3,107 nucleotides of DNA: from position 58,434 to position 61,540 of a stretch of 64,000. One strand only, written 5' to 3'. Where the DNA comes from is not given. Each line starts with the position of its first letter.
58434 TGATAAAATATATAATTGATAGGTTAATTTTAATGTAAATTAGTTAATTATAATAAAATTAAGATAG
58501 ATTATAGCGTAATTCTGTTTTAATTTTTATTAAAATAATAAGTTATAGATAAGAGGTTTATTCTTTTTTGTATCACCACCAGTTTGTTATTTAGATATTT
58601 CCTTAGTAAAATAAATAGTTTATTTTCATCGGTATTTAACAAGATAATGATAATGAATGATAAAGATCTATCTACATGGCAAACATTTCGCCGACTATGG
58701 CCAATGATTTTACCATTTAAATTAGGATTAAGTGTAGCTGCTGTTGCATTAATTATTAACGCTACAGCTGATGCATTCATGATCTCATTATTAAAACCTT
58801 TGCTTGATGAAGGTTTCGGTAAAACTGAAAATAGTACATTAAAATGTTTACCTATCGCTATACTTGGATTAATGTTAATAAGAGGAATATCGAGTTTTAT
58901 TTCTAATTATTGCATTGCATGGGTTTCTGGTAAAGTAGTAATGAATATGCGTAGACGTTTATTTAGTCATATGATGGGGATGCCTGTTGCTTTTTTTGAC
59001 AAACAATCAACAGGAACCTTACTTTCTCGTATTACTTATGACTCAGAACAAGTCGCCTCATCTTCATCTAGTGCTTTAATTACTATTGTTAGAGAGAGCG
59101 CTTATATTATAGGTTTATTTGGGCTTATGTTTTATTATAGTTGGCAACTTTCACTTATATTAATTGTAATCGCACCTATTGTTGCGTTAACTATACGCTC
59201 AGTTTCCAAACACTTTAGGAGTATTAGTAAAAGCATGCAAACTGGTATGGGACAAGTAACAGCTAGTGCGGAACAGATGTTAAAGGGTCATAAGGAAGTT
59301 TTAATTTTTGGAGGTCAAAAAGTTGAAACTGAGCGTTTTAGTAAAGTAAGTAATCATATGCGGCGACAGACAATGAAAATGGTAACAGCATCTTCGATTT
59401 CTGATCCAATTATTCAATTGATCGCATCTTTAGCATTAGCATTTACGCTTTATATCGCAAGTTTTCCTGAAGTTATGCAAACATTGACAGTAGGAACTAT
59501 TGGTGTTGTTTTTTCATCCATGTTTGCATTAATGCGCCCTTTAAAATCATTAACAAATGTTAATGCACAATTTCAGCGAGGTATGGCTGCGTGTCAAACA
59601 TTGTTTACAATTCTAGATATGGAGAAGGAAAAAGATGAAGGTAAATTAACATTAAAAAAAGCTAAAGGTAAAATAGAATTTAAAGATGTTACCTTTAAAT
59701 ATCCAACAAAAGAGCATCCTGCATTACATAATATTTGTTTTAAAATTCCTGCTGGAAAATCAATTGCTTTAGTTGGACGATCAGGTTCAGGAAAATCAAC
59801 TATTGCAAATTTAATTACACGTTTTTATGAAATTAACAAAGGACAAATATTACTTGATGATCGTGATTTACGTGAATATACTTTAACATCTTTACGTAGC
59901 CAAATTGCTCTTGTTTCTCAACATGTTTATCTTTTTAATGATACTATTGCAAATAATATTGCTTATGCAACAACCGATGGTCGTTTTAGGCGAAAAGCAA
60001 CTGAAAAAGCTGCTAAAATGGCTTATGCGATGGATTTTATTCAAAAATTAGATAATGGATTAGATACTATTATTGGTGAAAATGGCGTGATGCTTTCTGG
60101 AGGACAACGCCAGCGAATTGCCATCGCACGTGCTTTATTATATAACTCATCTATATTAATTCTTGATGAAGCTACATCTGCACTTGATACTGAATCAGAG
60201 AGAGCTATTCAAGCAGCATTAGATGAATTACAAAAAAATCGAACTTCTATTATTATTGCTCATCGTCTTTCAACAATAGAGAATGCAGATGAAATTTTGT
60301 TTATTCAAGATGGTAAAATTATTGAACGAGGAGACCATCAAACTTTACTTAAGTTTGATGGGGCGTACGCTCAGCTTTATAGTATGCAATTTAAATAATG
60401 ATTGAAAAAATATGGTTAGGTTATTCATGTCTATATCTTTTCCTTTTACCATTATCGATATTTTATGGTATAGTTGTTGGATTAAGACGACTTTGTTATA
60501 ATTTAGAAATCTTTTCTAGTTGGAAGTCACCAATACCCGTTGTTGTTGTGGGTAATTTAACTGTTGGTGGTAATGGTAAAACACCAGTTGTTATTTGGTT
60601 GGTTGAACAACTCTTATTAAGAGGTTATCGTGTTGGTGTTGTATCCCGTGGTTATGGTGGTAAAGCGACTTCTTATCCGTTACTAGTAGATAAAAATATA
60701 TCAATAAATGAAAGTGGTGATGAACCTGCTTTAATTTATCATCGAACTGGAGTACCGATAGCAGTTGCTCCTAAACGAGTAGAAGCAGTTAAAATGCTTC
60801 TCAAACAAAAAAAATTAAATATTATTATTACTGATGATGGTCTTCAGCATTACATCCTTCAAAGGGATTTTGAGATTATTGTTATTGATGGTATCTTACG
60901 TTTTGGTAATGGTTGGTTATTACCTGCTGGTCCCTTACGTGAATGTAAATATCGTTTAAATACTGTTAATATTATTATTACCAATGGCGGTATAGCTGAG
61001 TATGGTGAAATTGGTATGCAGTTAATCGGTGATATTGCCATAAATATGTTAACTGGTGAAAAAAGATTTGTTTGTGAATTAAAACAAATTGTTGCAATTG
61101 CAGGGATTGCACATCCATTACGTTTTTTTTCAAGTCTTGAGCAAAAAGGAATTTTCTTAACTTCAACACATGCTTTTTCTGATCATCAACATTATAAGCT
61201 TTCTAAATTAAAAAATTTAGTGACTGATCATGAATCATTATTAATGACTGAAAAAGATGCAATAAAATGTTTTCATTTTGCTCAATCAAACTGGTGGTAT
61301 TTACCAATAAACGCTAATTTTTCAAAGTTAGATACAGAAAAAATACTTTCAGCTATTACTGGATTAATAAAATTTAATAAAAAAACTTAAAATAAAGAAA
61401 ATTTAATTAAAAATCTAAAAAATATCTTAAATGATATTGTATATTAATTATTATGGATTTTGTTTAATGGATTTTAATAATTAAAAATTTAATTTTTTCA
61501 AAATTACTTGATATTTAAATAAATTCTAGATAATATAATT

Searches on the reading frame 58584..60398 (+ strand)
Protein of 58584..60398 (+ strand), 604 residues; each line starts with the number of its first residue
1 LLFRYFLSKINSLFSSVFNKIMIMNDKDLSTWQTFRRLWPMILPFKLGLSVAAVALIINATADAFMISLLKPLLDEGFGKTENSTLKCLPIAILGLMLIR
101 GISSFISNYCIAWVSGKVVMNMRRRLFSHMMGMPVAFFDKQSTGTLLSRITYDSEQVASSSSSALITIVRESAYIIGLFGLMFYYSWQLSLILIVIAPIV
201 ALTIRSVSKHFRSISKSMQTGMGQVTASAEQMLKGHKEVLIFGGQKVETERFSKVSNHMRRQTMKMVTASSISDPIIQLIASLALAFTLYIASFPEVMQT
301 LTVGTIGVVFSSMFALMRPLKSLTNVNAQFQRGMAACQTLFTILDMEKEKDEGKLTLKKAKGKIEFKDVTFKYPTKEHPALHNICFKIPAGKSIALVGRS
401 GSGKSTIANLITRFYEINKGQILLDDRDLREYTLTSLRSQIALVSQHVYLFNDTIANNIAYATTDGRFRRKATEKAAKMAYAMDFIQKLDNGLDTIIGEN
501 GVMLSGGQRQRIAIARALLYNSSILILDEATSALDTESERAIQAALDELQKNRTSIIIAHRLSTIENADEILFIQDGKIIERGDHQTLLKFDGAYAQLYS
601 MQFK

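Call 40: search_protein_families(library=ncbifam, proteins=[window:58584-60398:+], max_evalue=1e-20)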
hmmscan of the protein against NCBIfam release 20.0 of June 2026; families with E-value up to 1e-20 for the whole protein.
window:58584-60398:+ (604 aa): 106 families (the best 25 are shown)
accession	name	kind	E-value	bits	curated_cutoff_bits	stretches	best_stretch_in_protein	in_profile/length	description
NF008381.0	PRK11176.1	equivalog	0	1088.6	867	1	24-603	2-580/582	lipid A ABC transporter ATP-binding protein/permease MsbA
TIGR02203.1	MsbA_lipidA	equivalog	3e-245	815.1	602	1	34-604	1-571/572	lipid A export permease/ATP-binding protein MsbA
TIGR02204.1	MsbA_rel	hypoth_equivalog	6.1e-131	437.9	780.4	1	34-603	5-576/576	ABC transporter, permease/ATP-binding protein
NF045513.1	HepA_fam_ABC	equivalog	1.1e-125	420.4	725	1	84-603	92-610/610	heterocyst formation ABC transporter subunit HepA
TIGR00958.1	3a01208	subfamily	2.7e-118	396.2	874.6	1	28-598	142-710/711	antigen peptide transporter 2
TIGR01846.1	type_I_sec_HlyB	subfamily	5.2e-110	368.8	725.55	1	51-602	144-692/694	type I secretion system permease/ATPase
NF052233.1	CphA_assoc_ABC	equivalog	5.1e-109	365.7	880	1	27-603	165-744/766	cyanophycin metabolism-associated ABC transporter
TIGR03796.1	NHLM_micro_ABC1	equivalog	3.5e-100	336.3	853.3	1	35-598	142-708/710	NHLP family bacteriocin export ABC transporter peptidase/permease/ATPase subunit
NF010178.0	PRK13657.1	equivalog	2.5e-95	320.1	733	1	116-603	81-571/588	glucan ABC transporter ATP-binding protein/ permease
NF008055.0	PRK10789.1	equivalog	5.2e-93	312.5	845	1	114-602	84-571/590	SmdA family multidrug ABC transporter permease/ATP-binding protein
NF008056.1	PRK10790.1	equivalog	2.6e-92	310.2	746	1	30-602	6-575/584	SmdB family multidrug efflux ABC transporter permease/ATP-binding protein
TIGR03375.1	type_I_sec_LssB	subfamily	6.8e-88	295.7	693.1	1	84-590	186-690/696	type I secretion system permease/ATPase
TIGR03797.1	NHLM_micro_ABC2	equivalog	4.2e-87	293.2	709.4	1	68-602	157-685/686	NHLP bacteriocin export ABC transporter permease/ATPase subunit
TIGR02857.1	CydD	equivalog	1.4e-85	288.3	435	1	57-572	13-527/529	thiol reductant ABC exporter subunit CydD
NF000475.1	tet_ABC_46_B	exception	1.3e-84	284.8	1250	1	93-602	67-574/578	tetracycline efflux ABC transporter Tet(46) subunit B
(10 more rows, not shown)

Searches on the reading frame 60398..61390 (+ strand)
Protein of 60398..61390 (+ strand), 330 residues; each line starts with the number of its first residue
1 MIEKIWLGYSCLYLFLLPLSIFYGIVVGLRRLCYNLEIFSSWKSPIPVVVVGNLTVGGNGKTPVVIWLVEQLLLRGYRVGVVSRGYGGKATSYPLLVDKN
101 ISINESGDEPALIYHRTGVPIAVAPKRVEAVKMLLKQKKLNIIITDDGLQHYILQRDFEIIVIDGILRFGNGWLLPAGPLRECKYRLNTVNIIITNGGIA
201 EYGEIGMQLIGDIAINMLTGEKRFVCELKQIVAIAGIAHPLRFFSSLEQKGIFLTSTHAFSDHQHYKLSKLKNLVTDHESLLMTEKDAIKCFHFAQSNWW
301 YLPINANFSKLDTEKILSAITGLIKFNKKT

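Call 40: search_protein_families(library=ncbifam, proteins=[window:60398-61390:+], max_evalue=1e-20)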
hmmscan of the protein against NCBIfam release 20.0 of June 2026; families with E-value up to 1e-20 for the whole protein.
window:60398-61390:+ (330 aa): 2 families
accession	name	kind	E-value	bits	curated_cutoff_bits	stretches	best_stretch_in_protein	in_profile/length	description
TIGR00682.1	lpxK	equivalog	2e-91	306.4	91.95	1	20-320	2-318/324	tetraacyldisaccharide 4'-kinase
NF001892.0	PRK00652.1-5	equivalog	8.7e-32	110.4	327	1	11-295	22-278/308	tetraacyldisaccharide 4'-kinase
